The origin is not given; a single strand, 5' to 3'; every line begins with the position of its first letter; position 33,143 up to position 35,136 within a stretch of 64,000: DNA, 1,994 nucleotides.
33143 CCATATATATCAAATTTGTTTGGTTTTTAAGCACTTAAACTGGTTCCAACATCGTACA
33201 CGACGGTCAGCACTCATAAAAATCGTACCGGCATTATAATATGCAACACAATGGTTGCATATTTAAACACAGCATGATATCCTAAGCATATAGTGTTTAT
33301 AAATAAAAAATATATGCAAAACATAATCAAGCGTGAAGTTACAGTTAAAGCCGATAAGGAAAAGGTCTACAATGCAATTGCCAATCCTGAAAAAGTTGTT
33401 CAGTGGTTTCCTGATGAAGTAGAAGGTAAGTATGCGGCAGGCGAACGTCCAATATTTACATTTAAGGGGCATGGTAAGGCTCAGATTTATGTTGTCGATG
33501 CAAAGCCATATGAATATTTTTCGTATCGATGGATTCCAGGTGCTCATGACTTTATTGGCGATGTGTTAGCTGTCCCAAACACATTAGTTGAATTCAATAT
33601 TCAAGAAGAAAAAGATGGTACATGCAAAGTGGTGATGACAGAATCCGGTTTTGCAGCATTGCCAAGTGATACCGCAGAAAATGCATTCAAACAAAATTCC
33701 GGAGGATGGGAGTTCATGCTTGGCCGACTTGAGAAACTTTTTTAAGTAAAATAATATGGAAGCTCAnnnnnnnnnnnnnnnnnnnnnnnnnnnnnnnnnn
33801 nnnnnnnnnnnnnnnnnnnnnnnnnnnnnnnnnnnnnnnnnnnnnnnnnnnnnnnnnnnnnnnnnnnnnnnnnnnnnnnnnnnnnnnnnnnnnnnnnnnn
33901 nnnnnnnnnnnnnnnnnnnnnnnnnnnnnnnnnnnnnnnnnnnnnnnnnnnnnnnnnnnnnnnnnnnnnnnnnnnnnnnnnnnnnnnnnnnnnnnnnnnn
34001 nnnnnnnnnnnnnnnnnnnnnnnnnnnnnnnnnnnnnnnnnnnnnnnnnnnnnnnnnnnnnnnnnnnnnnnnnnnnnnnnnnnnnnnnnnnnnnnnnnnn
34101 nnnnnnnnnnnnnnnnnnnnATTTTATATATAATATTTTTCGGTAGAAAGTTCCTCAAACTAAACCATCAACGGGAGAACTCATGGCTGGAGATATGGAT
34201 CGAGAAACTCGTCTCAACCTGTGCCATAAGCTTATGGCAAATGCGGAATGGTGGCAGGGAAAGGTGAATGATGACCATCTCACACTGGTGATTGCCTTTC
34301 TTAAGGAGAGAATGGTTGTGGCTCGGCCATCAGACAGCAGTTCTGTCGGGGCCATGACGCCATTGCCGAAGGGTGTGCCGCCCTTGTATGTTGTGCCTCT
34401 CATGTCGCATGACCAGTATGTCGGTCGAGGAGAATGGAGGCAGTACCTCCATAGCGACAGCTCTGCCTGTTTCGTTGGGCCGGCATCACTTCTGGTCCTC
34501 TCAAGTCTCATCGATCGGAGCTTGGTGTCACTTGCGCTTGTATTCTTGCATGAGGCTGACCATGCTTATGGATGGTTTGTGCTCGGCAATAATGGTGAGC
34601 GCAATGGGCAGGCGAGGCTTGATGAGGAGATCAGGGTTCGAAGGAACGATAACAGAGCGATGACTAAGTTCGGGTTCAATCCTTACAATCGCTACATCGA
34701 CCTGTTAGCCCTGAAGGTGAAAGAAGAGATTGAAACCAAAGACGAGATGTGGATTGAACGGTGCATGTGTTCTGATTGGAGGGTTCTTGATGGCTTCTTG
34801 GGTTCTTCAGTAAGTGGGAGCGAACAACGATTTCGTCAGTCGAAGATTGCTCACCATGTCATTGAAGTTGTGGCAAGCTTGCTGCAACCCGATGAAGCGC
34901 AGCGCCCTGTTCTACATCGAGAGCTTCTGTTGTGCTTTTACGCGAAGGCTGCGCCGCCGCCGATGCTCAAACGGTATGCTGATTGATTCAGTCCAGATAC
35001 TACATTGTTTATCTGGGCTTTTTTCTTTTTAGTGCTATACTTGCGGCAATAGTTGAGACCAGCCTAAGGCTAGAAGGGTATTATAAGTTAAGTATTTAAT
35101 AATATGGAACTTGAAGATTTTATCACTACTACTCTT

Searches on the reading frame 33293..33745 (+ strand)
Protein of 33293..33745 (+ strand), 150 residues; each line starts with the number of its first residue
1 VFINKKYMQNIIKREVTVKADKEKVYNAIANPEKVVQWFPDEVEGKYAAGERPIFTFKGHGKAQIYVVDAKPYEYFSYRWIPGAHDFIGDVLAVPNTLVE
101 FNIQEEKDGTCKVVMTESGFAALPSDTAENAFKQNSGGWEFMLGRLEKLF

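Call 3: search_protein_families(library=pfam, proteins=[window:33293-33745:+], max_evalue=1)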
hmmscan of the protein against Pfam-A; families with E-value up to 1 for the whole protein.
window:33293-33745:+ (150 aa): 3 families
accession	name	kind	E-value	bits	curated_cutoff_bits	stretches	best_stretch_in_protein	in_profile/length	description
PF08327.17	AHSA1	-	3.1e-11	44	22.1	1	20-150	2-124/125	Activator of Hsp90 ATPase homolog 1-like protein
PF19569.5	START_2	-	0.003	17.8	23.6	1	13-81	8-72/126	START-like superfamily domain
PF10604.15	Polyketide_cyc2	-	0.0038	17.9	27.4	1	12-135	4-129/142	Polyketide cyclase / dehydrase and lipid transport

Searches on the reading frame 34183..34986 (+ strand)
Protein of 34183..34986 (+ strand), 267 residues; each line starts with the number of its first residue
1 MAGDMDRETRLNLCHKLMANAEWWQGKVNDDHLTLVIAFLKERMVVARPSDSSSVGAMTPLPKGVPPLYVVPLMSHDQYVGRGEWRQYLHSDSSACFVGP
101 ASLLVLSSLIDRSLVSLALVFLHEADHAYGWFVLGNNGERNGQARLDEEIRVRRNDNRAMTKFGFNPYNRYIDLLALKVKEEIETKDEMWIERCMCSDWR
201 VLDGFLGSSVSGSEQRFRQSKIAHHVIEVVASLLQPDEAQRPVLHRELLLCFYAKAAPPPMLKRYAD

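Call 3: search_protein_families(library=pfam, proteins=[window:34183-34986:+], max_evalue=1)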
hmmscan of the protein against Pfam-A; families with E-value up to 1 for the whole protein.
window:34183-34986:+ (267 aa): 0 families

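Call 4: search_protein_families(library=ncbifam, proteins=[window:34183-34986:+], max_evalue=1)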
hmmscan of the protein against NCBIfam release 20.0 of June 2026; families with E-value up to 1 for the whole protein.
window:34183-34986:+ (267 aa): 0 families

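Call 5: search_protein_families(library=padloc, proteins=[window:34183-34986:+], max_evalue=1)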
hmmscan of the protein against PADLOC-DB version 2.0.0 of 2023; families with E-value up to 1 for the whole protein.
window:34183-34986:+ (267 aa): 0 families

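Call 34: find_homologous_proteins(query=window:34183-34986:+, max_evalue=0.001)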
Query window:34183-34986:+ (267 aa): 1 proteins with E <= 0.001 among 1418 candidates.
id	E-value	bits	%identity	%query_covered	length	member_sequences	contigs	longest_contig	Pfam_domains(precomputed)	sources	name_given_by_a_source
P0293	1.4e-179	613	100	100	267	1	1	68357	-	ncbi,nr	ncbi:hypothetical protein KW782_00765 [Candidatus Parcubacteria bacterium]|nr:hypothetical protein [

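Call 47: search_protein_families(library=pfam, proteins=[window:34183-34986:+], max_evalue=10)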
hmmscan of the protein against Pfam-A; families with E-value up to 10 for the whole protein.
window:34183-34986:+ (267 aa): 0 families

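Call 59: search_protein_families(library=phrogs, proteins=[window:34183-34986:+], max_evalue=0.1)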
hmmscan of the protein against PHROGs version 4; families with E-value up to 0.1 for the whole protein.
window:34183-34986:+ (267 aa): 0 families

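Call 76: search_dna_similar(query=window:34183-34983:+, collection=phages, mode=protein, max_evalue=1, max_rows=10)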
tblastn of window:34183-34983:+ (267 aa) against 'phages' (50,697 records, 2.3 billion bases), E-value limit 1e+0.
No match.

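Call 90: search_dna_similar(query=window:34183-34983:+, collection=plasmids, mode=protein, max_evalue=1, max_rows=10)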
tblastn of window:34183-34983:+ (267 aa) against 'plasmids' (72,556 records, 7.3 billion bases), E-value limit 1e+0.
No match.

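Call 91: search_solved_structures(query=window:34183-34983:+, max_evalue=10)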
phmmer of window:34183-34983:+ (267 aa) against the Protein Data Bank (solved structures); distinct sequences matched with E-value up to 10: 3.
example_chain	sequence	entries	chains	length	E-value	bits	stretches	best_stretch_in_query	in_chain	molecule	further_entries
2klq_A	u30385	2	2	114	0.12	14.9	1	159-228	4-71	DNA replication licensing factor MCM6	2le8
5lw3_A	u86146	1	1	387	0.58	12.7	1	125-175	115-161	Poly(beta-D-mannuronate) C5 epimerase 6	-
6jgg_A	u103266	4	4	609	1.8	11.1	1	31-120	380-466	BETA-D-GLUCAN GLUCOHYDROLASE ISOENZYME EXO1 | Uncharacterized protein | Beta-D-glucan exohydrolase isoenzyme ExoI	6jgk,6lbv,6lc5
